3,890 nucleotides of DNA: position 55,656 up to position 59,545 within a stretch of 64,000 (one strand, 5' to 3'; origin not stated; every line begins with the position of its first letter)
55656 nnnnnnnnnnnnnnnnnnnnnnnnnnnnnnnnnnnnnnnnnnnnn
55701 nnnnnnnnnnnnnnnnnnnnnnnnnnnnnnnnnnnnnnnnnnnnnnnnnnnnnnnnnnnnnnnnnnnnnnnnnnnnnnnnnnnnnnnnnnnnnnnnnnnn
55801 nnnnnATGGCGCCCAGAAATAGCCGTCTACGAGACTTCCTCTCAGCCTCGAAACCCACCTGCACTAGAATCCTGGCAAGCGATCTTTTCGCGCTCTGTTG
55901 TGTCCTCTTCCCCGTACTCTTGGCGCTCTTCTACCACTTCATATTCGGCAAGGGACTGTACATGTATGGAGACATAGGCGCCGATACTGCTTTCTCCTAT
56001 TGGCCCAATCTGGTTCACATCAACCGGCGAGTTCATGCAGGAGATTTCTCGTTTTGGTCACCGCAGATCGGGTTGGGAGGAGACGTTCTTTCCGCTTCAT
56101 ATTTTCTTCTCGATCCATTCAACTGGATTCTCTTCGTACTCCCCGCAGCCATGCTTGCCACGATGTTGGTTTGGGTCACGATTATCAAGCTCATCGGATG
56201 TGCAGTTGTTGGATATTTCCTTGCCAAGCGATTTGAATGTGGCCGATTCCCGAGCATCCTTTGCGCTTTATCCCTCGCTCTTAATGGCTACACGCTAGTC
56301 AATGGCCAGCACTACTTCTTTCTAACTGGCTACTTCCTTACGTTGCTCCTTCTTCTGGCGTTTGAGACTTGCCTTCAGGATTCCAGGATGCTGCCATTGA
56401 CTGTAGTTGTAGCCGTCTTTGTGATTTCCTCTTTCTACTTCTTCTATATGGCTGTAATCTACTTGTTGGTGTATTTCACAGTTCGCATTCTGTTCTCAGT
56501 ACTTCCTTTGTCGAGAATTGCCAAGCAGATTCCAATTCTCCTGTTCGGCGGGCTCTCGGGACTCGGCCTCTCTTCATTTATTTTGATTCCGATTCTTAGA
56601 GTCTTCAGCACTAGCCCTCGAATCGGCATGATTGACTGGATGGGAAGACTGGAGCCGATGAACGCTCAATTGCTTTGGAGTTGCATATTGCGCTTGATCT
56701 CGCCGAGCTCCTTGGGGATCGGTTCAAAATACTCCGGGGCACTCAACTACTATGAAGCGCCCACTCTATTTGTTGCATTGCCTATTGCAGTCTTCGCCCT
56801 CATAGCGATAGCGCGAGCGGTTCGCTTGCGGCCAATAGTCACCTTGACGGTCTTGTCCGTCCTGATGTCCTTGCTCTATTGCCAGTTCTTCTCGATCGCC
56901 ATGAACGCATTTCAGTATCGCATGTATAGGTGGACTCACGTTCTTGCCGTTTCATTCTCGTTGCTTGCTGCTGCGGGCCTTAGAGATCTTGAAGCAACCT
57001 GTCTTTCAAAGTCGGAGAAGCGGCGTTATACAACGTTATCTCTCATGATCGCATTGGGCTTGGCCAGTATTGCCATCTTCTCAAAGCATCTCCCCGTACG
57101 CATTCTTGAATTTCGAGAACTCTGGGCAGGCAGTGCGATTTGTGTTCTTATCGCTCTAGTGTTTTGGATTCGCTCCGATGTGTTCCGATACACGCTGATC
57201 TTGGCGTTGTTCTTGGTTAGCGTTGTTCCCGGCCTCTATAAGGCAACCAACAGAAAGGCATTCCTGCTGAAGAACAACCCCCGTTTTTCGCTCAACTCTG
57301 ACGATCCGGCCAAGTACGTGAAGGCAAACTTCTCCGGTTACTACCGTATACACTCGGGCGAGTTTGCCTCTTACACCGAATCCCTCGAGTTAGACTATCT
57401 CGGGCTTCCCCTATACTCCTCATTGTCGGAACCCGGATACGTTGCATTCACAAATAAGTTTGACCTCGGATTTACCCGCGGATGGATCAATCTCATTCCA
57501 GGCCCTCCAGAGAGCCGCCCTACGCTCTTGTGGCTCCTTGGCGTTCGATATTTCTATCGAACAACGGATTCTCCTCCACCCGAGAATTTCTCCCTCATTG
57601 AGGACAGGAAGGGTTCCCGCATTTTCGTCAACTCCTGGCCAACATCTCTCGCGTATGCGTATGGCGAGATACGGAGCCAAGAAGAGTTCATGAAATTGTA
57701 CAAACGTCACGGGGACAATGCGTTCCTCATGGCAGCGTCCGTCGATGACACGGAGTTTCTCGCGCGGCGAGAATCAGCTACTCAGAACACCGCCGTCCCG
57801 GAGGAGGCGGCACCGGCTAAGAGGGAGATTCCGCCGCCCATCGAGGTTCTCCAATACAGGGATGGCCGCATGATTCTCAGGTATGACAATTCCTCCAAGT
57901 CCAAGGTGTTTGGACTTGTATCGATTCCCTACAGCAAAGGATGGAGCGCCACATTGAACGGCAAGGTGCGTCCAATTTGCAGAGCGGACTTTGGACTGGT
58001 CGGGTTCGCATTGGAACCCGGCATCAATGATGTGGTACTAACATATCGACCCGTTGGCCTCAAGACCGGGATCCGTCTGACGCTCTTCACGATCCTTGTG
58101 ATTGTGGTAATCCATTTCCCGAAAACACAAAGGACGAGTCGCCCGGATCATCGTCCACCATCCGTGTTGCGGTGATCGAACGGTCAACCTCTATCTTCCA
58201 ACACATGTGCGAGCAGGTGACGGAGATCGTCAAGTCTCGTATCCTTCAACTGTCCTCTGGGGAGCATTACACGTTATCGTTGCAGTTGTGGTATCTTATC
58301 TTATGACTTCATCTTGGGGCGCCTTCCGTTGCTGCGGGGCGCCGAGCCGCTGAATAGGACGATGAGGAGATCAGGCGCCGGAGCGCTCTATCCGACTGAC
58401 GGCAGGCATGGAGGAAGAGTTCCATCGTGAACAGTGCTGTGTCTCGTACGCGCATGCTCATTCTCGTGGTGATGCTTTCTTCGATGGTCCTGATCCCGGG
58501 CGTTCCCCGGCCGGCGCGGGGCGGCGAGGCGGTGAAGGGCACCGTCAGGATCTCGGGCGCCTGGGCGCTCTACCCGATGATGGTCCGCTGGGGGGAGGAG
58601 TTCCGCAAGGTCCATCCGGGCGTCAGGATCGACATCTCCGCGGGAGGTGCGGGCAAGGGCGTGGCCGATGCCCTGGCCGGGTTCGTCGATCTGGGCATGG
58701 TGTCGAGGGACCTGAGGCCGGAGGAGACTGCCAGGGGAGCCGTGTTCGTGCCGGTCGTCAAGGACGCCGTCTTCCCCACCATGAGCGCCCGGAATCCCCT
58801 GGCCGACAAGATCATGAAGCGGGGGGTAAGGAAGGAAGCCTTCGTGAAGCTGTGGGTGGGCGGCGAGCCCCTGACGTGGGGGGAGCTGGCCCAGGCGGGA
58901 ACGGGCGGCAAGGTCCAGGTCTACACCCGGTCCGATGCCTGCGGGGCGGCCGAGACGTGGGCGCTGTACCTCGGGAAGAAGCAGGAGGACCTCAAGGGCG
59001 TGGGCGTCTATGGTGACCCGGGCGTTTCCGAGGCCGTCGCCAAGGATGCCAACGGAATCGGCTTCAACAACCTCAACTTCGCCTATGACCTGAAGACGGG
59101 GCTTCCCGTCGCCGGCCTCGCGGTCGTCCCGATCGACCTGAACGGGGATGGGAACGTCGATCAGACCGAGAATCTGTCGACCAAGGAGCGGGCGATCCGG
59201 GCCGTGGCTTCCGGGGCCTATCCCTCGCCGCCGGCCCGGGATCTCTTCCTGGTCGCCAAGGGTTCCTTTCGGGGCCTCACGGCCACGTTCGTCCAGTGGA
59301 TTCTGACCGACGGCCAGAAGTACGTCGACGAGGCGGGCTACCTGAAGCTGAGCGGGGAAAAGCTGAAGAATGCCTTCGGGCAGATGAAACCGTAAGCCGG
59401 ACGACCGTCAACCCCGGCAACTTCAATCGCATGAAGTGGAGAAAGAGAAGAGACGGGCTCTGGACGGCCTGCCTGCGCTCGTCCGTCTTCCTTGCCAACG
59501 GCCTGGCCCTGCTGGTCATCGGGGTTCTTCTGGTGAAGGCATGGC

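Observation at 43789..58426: Low-GC glycan-modification island inserted between a GC-rich envelope gene and pstS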

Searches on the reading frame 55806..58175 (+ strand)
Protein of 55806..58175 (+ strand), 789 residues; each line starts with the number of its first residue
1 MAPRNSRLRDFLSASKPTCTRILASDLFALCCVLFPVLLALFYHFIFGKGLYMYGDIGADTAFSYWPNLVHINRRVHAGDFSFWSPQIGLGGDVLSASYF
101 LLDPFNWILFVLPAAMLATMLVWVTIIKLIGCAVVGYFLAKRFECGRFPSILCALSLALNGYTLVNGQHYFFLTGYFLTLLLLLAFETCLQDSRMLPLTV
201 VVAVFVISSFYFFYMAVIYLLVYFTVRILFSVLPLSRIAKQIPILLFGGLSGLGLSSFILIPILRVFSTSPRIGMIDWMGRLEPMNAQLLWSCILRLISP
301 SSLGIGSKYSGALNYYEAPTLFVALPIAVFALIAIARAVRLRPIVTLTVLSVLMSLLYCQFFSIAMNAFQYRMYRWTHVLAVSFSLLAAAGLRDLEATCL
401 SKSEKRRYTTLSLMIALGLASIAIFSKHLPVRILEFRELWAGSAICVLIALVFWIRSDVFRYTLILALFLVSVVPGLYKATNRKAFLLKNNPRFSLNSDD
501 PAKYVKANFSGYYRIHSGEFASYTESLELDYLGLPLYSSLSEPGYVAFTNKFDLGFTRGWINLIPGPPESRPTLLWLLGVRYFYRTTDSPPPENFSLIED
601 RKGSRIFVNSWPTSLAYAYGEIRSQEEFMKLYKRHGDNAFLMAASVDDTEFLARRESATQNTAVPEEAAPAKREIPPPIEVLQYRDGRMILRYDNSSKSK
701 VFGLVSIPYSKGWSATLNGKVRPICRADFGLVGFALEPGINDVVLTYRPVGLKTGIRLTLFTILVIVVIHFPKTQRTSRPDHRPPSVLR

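Call 6: search_protein_families(library=pfam, proteins=[window:55806-58175:+], max_evalue=0.01)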
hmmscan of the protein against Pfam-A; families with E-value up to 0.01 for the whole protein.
window:55806-58175:+ (789 aa): 1 family
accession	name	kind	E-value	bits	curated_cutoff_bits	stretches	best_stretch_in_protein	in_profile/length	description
PF09586.16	YfhO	-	7.4e-66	223.5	28.5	2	34-661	3-639/835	Bacterial membrane protein YfhO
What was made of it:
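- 55806..58175 (+): YfhO-family GT-C glycosyltransferase (789 aa). PF09586 7.4e-66, 223.5 bits (call 6).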

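Call 11: find_encoding_contigs(protein=window:55806-58175:+, flank=10000, max_places=6)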
Protein window:55806-58175:+ (789 aa): no gene with exactly this product is on record in the collection.

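Call 50: search_protein_families(library=pfam, proteins=[L083:4370-6790:-], max_evalue=0.001)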
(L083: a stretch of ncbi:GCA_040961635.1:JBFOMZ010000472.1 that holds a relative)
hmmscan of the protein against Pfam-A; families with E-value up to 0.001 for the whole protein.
L083:4370-6790:- (806 aa): 0 families

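Call 72: search_protein_families(library=ncbifam, proteins=[window:55806-58175:+, L083:4370-6790:-], max_evalue=1)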
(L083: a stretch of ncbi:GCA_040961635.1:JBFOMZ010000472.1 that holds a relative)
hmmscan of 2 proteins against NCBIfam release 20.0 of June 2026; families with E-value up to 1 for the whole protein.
window:55806-58175:+ (789 aa): 2 families
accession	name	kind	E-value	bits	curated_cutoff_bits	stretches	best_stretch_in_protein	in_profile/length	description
NF047590.1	GlcsyltransPgfM2Strep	equivalog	1.3e-26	93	1500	2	26-552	23-551/884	glycosyltransferase PgfM2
NF047589.1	GlcsyltransPgfM1Strep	equivalog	6.1e-11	41.1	1400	2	699-770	881-951/955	glycosyltransferase PgfM1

L083:4370-6790:- (806 aa): 1 family
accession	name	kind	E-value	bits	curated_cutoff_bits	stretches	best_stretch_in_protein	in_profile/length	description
NF011530.0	PRK14968.1-4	equivalog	0.015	14.6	243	1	305-385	35-113/202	putative methyltransferase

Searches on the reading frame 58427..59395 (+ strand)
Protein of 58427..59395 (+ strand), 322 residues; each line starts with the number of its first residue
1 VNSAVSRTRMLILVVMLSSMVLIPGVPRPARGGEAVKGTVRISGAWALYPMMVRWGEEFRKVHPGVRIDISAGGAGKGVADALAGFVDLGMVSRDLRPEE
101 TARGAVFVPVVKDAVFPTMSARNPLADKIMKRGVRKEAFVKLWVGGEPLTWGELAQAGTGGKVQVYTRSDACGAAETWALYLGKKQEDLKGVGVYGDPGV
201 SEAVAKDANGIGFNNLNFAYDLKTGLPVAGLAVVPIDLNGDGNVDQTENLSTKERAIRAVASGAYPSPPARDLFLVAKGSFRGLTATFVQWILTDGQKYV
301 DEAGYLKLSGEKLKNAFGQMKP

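Call 6: search_protein_families(library=pfam, proteins=[window:58427-59395:+], max_evalue=0.01)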
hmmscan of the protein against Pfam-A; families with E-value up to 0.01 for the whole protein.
window:58427-59395:+ (322 aa): 2 families
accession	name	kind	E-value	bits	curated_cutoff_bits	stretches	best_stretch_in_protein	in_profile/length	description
PF12849.12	PBP_like_2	-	1.2e-26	94.5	27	1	31-295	3-266/267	PBP superfamily domain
PF03466.25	LysR_substrate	-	0.00042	20.2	28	1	38-128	6-93/209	LysR substrate binding domain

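Call 15: find_related_loci(query=window:58427-59395:+, collection=genome_contigs, flank=10000)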
Query window:58427-59395:+ (322 aa) in genome_contigs; peptide patterns used: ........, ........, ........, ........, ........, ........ (x = any residue, [..] = any of these).
432 stretches matched a pattern; 359 encode a relative of the query (tblastn E <= 1e-3); the best 80 are kept; 80 distinct loci.
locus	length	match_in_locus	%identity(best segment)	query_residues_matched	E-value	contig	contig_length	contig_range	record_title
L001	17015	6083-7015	61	11-321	4e-135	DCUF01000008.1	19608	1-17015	MAG TPA_asm: Deltaproteobacteria bacterium UBA2221 UBA2221_contig_156987, whole genome shotgun sequence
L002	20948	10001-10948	60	5-320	5e-134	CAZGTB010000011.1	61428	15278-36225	MAG TPA_asm: uncultured Syntrophorhabdus sp. isolate SRP302447_co2_18 genome assembly, contig: NODE_1458_length_61428_co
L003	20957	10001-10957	60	5-320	1e-132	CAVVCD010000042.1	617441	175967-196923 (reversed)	MAG: uncultured delta proteobacterium isolate MFD02809.bin.1.75 genome assembly, contig: contig_74268, whole genome shot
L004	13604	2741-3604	64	34-321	2e-132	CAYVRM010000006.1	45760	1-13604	MAG TPA_asm: uncultured Syntrophorhabdus sp. isolate SRP192927_co7_494 genome assembly, contig: NODE_1110_length_45760_c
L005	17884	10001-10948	62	6-321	3e-130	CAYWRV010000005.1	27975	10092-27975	MAG TPA_asm: uncultured Smithella sp. isolate binchicken_co74_231 genome assembly, contig: NODE_3112_length_27975_cov_10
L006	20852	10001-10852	65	39-322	2e-130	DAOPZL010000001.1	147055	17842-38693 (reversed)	MAG TPA_asm: Holophaga sp. isolate AMR_MDS_1289 NODE_41_length_147055_cov_30.287844, whole genome shotgun sequence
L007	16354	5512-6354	65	36-316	5e-130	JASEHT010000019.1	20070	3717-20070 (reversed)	MAG: Smithella sp. isolate Yes70-30 NODE_19_length_20070_cov_5.781714, whole genome shotgun sequence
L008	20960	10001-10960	61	7-319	1e-129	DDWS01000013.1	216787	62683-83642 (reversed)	MAG TPA_asm: Syntrophaceae bacterium UBA2280 UBA2280_contig_1579, whole genome shotgun sequence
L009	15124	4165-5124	58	7-320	6e-130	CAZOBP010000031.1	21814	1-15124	MAG TPA_asm: uncultured Anaerolineales bacterium isolate binchicken_co228_446 genome assembly, contig: NODE_3201_length_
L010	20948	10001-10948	60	11-320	1e-129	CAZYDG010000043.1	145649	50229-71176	MAG TPA_asm: uncultured Syntrophaceae bacterium isolate SRP293105_co2_5 genome assembly, contig: k141_41556, whole genom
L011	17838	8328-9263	60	10-319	4e-129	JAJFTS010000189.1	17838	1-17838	MAG: Deltaproteobacteria bacterium isolate bin.256 k141_3953248, whole genome shotgun sequence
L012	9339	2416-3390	59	1-320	5e-129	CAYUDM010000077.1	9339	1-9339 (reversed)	MAG TPA_asm: uncultured Smithella sp. isolate binchicken_co42_513 genome assembly, contig: NODE_12667_length_9339_cov_6.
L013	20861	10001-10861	63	36-320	2e-127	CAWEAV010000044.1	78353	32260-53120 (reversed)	MAG: uncultured delta proteobacterium isolate MFD04408.bin.2.84 genome assembly, contig: contig_19681, whole genome shot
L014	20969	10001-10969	58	4-320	2e-127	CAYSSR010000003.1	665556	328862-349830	MAG TPA_asm: uncultured Anaerolineales bacterium isolate binchicken_co178_113 genome assembly, contig: NODE_10_length_66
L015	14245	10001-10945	62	5-320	3e-127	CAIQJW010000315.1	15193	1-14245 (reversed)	MAG: uncultured delta proteobacterium isolate Ja1-D5_bin-237 genome assembly, contig: bin-237:315/332, whole genome shot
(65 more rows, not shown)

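Call 79: search_protein_families(library=pfam, proteins=[L002:8098-9672:+, L002:6705-8096:+, L002:5593-6342:+, L002:4717-5583:+, L002:3606-4490:-, L002:2566-3453:-], max_evalue=0.001)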
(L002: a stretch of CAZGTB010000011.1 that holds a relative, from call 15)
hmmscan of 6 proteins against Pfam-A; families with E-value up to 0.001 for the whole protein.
L002:8098-9672:+ (524 aa): 1 family
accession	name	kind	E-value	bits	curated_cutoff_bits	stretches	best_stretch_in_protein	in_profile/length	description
PF00884.28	Sulfatase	-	3.8e-13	49.8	25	1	176-456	1-248/301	Sulfatase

L002:6705-8096:+ (463 aa): 1 family
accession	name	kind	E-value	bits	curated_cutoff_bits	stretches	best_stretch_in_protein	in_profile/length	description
PF13489.12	Methyltransf_23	-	0.00065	19.9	27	0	276-380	10-95/164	Methyltransferase domain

L002:5593-6342:+ (249 aa): 1 family
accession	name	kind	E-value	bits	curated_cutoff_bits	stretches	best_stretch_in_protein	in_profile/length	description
PF00174.25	Oxidored_molyb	-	1.4e-36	126.1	24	1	76-228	8-169/169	Oxidoreductase molybdopterin binding domain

L002:4717-5583:+ (288 aa): 4 families
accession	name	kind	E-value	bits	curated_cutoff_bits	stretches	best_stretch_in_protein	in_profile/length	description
PF01343.23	Peptidase_S49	-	3.6e-53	180.1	24.9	1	90-241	2-153/154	Peptidase family S49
PF00574.28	CLP_protease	-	6.1e-09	36.5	20.2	1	50-119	32-99/182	Clp protease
PF25145.1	NfeD1b_N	-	5.9e-07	29.7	40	1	58-136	25-101/189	NfeD1b, N-terminal domain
PF01972.22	SDH_protease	-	0.00034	20.2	31.3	1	66-146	93-171/286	ClpP-like SDH-type serine proteinase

L002:3606-4490:- (294 aa): 2 families
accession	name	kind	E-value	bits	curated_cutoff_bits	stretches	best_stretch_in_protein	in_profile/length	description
PF08668.18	HDOD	-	1.1e-58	198.4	22.9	1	17-212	1-195/196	HDOD domain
PF01966.28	HD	-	1.3e-08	35.5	22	1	113-234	2-114/116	HD domain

L002:2566-3453:- (295 aa): 2 families
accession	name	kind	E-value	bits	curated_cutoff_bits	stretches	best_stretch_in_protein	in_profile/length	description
PF08668.18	HDOD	-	2.2e-56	190.9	22.9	1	18-213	1-195/196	HDOD domain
PF01966.28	HD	-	1.5e-05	25.6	22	1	114-216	2-90/116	HD domain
